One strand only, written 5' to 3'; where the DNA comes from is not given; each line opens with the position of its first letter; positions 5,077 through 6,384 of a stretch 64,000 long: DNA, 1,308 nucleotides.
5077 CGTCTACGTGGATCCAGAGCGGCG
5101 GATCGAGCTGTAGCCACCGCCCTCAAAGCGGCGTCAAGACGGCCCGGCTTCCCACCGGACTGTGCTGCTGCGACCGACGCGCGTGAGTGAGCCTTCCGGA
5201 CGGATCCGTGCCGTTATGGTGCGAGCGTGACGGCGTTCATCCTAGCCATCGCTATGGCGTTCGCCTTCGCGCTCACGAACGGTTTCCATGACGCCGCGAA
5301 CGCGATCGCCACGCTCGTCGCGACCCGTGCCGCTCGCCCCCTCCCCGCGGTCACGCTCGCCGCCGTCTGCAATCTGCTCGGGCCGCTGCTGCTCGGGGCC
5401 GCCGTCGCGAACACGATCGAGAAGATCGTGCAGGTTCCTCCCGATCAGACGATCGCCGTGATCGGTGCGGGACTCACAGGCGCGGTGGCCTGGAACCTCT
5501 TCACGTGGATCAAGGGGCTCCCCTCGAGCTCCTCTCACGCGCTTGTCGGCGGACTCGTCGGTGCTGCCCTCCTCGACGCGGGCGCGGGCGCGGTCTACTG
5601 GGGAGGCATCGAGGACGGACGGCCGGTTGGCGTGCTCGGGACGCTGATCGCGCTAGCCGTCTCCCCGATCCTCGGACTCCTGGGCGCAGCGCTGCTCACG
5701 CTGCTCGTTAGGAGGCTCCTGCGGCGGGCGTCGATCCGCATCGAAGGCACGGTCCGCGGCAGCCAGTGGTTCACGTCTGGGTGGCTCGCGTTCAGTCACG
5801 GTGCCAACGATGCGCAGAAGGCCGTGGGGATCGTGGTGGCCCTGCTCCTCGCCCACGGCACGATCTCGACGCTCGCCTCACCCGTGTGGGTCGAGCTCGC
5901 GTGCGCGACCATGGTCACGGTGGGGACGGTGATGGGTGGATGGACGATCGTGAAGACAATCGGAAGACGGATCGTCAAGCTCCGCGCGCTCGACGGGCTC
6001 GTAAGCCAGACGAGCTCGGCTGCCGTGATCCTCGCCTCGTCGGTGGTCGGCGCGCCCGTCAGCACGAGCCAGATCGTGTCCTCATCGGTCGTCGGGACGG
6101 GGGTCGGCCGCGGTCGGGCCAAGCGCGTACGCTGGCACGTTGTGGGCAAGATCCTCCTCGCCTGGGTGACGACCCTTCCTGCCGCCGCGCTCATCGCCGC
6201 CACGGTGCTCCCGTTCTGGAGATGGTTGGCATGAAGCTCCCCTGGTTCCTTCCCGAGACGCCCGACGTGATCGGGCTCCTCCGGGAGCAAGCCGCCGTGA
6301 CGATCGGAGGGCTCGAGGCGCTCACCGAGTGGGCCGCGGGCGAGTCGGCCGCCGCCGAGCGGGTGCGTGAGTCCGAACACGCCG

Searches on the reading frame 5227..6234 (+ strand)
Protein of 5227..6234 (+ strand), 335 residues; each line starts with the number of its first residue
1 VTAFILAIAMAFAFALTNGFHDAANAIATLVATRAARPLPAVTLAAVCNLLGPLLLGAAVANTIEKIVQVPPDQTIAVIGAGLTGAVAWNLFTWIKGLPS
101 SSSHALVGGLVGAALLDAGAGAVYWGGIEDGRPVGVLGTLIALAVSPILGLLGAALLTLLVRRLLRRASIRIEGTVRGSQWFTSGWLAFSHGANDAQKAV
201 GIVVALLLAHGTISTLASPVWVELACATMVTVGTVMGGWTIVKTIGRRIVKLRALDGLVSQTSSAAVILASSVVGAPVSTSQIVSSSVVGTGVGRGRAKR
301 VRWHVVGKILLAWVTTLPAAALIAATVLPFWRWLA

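Call 82: search_protein_families(library=pfam, proteins=[window:5227-6234:+], max_evalue=0.0001)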
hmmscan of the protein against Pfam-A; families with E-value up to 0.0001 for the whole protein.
window:5227-6234:+ (335 aa): 1 family
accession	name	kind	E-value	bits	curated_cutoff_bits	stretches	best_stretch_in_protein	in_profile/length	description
PF01384.25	PHO4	-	1.1e-81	275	33.7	1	18-324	1-350/350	Phosphate transporter family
